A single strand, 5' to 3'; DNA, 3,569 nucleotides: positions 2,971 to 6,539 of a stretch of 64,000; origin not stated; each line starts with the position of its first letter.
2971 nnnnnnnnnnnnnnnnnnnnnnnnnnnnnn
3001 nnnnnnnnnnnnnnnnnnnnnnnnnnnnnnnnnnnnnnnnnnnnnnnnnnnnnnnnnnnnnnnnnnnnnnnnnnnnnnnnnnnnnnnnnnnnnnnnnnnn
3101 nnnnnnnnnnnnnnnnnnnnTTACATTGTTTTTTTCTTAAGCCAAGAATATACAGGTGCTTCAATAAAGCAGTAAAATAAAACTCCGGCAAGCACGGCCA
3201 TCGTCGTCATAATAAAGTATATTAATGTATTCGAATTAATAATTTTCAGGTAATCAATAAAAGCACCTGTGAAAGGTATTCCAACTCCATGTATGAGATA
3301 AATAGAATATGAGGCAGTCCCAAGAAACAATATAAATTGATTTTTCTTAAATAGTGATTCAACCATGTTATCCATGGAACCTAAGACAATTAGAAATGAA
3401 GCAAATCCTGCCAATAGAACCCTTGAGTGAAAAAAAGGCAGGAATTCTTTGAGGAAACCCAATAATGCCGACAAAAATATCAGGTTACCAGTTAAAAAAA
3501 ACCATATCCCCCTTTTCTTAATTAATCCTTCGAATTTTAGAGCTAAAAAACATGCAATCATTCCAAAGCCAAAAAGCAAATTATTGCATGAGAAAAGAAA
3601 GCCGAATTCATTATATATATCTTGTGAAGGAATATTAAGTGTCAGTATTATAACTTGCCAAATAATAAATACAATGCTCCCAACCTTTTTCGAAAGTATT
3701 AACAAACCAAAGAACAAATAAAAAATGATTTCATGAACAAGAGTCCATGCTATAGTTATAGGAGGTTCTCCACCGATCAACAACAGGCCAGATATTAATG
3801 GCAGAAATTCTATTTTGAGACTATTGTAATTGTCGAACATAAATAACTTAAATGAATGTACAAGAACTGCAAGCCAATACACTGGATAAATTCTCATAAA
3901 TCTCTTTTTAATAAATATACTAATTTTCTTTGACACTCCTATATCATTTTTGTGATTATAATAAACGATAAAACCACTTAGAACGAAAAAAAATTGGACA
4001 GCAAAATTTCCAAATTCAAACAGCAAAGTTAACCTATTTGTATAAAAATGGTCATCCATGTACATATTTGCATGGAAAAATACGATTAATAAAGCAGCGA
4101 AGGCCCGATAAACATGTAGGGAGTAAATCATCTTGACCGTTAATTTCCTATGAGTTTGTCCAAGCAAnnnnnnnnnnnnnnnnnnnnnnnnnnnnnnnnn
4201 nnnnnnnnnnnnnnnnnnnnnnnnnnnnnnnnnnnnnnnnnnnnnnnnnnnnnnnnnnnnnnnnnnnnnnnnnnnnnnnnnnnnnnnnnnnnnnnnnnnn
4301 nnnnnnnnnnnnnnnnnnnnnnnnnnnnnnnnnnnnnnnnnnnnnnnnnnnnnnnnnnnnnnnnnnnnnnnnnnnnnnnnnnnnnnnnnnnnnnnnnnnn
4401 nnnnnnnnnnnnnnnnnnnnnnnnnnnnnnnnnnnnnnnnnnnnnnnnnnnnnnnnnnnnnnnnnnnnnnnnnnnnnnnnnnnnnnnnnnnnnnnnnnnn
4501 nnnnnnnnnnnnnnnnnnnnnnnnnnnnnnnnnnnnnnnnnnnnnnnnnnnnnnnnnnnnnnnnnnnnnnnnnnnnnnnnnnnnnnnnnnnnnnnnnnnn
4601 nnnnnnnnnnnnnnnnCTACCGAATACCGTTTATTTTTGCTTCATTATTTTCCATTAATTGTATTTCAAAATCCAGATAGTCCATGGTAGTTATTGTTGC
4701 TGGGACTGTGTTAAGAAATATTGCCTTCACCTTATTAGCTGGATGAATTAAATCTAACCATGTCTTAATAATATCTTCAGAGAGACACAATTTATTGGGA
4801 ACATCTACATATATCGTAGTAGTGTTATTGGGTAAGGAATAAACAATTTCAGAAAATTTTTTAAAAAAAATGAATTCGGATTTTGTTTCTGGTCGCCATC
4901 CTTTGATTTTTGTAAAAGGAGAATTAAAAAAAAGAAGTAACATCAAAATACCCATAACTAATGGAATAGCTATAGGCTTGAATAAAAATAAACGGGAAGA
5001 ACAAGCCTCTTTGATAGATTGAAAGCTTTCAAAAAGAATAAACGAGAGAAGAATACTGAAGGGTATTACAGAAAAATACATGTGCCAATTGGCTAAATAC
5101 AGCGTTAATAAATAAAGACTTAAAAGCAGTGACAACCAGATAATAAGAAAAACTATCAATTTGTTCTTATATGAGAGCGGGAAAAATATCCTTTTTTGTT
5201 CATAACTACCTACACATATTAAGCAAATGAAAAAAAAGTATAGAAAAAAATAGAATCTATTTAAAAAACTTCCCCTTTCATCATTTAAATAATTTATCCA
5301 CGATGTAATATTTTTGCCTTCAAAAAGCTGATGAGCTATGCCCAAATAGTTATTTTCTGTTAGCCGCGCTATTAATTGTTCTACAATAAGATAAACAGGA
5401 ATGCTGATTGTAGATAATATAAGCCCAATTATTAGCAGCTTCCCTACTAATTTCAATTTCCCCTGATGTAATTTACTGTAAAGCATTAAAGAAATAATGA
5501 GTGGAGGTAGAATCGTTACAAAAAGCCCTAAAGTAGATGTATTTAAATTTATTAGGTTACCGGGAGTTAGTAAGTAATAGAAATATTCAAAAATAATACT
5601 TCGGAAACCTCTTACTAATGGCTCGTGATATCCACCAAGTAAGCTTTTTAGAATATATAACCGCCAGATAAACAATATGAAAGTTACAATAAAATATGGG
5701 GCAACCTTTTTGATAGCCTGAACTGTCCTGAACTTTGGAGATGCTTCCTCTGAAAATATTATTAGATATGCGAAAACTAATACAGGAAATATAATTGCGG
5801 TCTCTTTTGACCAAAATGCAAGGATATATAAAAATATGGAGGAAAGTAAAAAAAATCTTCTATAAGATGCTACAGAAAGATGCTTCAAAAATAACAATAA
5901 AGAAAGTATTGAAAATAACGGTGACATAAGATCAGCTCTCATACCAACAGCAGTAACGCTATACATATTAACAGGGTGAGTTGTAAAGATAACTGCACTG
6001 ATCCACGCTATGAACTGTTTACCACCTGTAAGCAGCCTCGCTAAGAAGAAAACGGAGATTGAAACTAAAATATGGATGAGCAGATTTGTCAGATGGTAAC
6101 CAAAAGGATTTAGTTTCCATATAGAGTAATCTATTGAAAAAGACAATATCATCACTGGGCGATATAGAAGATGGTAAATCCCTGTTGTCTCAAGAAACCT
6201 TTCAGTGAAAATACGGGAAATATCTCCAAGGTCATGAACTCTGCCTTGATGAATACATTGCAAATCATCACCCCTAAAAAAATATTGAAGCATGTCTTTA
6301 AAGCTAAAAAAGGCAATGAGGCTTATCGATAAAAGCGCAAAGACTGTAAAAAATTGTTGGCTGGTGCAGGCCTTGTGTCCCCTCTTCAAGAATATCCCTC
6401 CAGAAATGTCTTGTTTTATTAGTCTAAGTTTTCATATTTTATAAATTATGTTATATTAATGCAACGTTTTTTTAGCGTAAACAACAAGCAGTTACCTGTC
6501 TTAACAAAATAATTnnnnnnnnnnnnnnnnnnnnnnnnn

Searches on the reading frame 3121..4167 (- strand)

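Call 6: search_protein_families(library=pfam, proteins=[window:3121-4167:-], max_evalue=0.01)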
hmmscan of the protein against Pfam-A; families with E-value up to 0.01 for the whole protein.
window:3121-4167:- (348 aa): 1 family
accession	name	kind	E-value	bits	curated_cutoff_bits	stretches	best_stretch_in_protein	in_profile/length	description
PF01757.29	Acyl_transf_3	-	2.6e-23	83.1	31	1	15-332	2-325/326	Acyltransferase domain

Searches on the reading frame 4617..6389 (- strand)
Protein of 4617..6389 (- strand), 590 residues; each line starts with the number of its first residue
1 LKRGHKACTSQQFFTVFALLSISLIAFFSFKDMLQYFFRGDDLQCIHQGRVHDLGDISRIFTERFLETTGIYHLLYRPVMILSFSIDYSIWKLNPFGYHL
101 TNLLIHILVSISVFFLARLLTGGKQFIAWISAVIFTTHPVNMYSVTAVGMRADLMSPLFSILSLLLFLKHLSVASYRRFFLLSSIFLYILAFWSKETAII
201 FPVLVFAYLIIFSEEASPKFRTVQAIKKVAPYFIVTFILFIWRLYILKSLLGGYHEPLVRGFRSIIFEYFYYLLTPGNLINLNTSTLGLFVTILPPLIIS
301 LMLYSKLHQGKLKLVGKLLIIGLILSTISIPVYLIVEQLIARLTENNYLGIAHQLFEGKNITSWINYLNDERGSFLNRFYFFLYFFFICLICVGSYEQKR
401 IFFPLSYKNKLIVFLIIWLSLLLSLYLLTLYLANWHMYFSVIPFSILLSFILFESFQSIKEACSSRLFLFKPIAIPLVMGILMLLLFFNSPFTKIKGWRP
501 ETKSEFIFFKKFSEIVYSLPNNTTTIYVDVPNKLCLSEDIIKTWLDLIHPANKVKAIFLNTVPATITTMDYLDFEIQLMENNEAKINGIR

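Call 6: search_protein_families(library=pfam, proteins=[window:4617-6389:-], max_evalue=0.01)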
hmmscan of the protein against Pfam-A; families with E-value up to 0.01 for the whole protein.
window:4617-6389:- (590 aa): 0 families

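Call 29: search_protein_families(library=pfam, proteins=[window:4617-6389:-], max_evalue=5)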
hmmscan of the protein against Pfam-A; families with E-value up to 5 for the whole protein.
window:4617-6389:- (590 aa): 0 families

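Call 74: find_homologous_proteins(query=window:4617-6389:-, max_evalue=0.00001)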
Query window:4617-6389:- (590 aa): 118 proteins with E <= 0.00001 among 8000 candidates.
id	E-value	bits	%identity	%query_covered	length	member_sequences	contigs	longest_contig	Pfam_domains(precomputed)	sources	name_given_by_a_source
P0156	0.0e+0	1287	100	100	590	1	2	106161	-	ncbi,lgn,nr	ncbi:MAG: hypothetical protein HY761_04690 [Candidatus Omnitrophica bacterium]|nr:hypothetical prote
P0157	1.5e-158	548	51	99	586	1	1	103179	-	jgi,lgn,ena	-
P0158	6.8e-156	539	48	99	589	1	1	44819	-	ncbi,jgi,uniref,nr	ncbi:hypothetical protein C4544_04755 [candidate division WS5 bacterium]|uniref:Glycosyltransferase 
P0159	2.0e-140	488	47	97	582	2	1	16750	-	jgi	jgi:hypothetical protein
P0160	5.3e-119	417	42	97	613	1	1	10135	-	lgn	-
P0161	2.5e-107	378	50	52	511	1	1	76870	-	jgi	jgi:hypothetical protein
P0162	6.7e-106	374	51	42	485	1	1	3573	PF13231.13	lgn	-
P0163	2.4e-96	342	38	99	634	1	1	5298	-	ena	-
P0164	3.2e-91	325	37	97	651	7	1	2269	-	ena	-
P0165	3.5e-91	325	39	99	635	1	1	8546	-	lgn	-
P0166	1.4e-90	323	36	99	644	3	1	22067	-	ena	-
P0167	8.2e-89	317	38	99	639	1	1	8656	-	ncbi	-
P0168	4.8e-87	312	36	98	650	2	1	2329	-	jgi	-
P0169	2.0e-86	309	47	48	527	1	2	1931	-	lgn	-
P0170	4.9e-85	305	36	99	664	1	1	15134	-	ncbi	-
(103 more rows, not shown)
